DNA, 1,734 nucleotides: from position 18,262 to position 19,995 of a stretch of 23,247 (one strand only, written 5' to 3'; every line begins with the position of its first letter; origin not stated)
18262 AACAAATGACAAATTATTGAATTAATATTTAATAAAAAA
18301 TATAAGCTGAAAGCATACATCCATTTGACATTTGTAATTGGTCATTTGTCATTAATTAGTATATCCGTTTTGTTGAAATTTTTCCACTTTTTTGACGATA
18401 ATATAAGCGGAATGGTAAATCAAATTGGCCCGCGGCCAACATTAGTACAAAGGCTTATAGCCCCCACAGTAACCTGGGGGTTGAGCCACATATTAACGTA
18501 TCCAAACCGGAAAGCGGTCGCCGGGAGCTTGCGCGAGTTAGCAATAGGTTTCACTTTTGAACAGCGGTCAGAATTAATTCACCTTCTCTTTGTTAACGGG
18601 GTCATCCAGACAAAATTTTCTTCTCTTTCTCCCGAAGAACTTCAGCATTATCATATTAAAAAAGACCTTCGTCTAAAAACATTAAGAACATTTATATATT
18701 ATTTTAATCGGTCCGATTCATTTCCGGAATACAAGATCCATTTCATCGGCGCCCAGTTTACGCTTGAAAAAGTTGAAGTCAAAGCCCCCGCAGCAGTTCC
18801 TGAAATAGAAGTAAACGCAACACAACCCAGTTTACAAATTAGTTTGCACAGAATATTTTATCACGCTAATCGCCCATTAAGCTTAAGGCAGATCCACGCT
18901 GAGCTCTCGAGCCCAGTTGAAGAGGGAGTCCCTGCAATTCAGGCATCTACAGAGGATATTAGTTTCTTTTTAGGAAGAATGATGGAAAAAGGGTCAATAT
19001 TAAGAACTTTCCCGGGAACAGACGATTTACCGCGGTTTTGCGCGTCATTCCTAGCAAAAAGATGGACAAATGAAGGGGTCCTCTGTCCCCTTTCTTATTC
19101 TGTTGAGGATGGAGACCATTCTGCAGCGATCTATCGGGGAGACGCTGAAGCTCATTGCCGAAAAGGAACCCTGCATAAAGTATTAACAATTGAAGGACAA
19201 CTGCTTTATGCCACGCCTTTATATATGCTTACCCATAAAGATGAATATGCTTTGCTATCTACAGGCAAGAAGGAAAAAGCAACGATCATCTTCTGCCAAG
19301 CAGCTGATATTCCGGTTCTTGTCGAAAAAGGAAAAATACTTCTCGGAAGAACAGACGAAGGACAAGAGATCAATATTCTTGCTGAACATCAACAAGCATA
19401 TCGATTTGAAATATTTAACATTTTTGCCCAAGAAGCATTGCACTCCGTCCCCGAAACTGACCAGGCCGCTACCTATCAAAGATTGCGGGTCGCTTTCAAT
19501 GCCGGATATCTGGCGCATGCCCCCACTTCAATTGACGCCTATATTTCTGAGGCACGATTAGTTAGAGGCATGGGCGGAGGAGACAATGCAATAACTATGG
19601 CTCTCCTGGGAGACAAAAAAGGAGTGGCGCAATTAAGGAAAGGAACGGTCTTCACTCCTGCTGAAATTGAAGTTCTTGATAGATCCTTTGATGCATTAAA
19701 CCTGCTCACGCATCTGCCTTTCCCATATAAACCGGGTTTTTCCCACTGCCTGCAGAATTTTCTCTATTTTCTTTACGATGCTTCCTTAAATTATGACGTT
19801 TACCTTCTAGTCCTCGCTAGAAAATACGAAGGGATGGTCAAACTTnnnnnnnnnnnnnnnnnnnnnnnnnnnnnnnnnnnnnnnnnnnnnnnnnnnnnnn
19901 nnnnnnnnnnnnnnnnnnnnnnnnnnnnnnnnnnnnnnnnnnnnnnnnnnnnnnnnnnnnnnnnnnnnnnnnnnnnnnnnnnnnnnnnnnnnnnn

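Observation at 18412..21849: Giant orphan protein built on a highly divergent long RelA/SpoT (RSH) scaffold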

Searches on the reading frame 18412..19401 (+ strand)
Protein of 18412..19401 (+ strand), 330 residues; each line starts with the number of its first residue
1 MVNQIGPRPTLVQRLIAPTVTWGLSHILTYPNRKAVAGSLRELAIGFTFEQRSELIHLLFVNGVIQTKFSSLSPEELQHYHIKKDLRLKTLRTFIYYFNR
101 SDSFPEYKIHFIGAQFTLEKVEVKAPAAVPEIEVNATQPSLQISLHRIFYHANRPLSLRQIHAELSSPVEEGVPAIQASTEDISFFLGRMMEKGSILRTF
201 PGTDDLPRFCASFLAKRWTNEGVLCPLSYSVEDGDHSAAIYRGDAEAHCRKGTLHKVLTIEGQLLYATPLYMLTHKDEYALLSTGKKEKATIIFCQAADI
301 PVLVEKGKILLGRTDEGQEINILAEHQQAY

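Call 63: search_solved_structures(query=A4, max_evalue=10, show_alignments=2)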
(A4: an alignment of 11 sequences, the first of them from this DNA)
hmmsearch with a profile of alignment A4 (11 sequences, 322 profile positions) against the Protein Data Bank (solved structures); distinct sequences matched with E-value up to 10: 2.
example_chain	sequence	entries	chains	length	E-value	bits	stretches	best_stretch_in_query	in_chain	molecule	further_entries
2mh2_A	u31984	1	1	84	0.098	15.1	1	144-210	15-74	Homologous-pairing protein 2 homolog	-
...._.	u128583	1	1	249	0.54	12.7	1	140-170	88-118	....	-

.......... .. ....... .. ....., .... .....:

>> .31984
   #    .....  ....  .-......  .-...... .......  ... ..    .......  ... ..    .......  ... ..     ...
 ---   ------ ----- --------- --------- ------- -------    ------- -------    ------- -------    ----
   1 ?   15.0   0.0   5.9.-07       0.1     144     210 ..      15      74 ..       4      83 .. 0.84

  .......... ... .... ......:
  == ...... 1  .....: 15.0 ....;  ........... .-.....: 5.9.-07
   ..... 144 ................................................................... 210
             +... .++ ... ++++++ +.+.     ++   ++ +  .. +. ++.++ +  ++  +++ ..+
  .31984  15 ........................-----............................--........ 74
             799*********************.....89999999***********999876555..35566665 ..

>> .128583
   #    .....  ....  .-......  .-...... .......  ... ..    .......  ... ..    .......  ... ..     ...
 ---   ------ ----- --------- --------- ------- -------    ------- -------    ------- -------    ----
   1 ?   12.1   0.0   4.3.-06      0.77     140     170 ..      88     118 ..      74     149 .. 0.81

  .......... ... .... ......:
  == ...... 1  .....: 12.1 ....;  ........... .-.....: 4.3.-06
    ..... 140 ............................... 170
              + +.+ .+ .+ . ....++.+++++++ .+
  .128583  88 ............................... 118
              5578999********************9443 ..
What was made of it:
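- The winged-helix assignment is marginal (E=0.098, call 63).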

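Call 64: search_protein_families(library=pfam, alignment_id=A4, max_evalue=1)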
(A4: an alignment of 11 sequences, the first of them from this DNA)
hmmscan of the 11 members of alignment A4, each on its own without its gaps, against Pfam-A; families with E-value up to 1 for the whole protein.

A. member 1, seq(330 aa): 0 families

B. families by the number of members that match (of 11 scanned): 15 families
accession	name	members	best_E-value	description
PF16007.11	DUF4777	2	0.0032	Domain of unknown function (DUF4777)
PF10282.15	Lactonase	1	9.3e-05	Lactonase, 7-bladed beta-propeller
PF06782.17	UPF0236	1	0.0026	Uncharacterised protein family (UPF0236)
PF21229.3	TdIF1_2nd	1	0.014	TdIF1, C-terminal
PF09756.15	DDRGK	1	0.034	DDRGK domain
PF24524.1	DUF7596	1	0.036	Domain of unknown function (DUF7596)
PF11001.13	AFUB_07903_YDR124W_hel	1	0.037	YDR124W-like, helical bundle domain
PF12840.13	HTH_20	1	0.042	Helix-turn-helix domain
PF09695.16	YtfJ_HI0045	1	0.068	Bacterial protein of unknown function (YtfJ_HI0045)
PF07875.18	Coat_F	1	0.093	Coat F domain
PF07106.19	TBPIP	1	0.12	TBPIP/Hop2 winged helix domain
PF20190.3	DUF6553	1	0.19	Family of unknown function (DUF6553)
PF22798.2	DUF5817_CT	1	0.21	DUF5817, C-terminal domain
PF24852.1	DUF7726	1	0.24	Domain of unknown function (DUF7726)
PF00741.23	Gas_vesicle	1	0.44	Gas vesicle protein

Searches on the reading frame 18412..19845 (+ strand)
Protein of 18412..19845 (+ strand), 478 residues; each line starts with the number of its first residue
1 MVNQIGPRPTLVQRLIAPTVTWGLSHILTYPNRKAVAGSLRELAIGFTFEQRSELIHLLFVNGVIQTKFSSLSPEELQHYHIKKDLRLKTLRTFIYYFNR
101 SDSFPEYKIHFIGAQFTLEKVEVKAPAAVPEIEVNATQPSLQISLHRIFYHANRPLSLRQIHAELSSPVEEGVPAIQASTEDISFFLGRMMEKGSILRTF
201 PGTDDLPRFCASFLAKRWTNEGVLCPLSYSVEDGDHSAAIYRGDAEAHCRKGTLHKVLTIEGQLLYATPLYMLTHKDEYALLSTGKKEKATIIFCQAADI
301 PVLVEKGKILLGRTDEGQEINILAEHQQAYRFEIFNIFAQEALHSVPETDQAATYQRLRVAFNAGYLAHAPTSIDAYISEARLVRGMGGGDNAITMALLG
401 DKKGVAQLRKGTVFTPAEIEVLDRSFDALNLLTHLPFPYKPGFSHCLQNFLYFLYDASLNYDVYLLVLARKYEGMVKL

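Call 18: search_solved_structures(query=window:18412-19845:+, max_evalue=10, show_alignments=2)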
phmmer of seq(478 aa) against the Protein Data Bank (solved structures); distinct sequences matched with E-value up to 10: 0.
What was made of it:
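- Tried and rejected: N-terminal region against PDB and Pfam: nothing significant, only a marginal Hop2 winged helix (calls 18, 63, 64).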
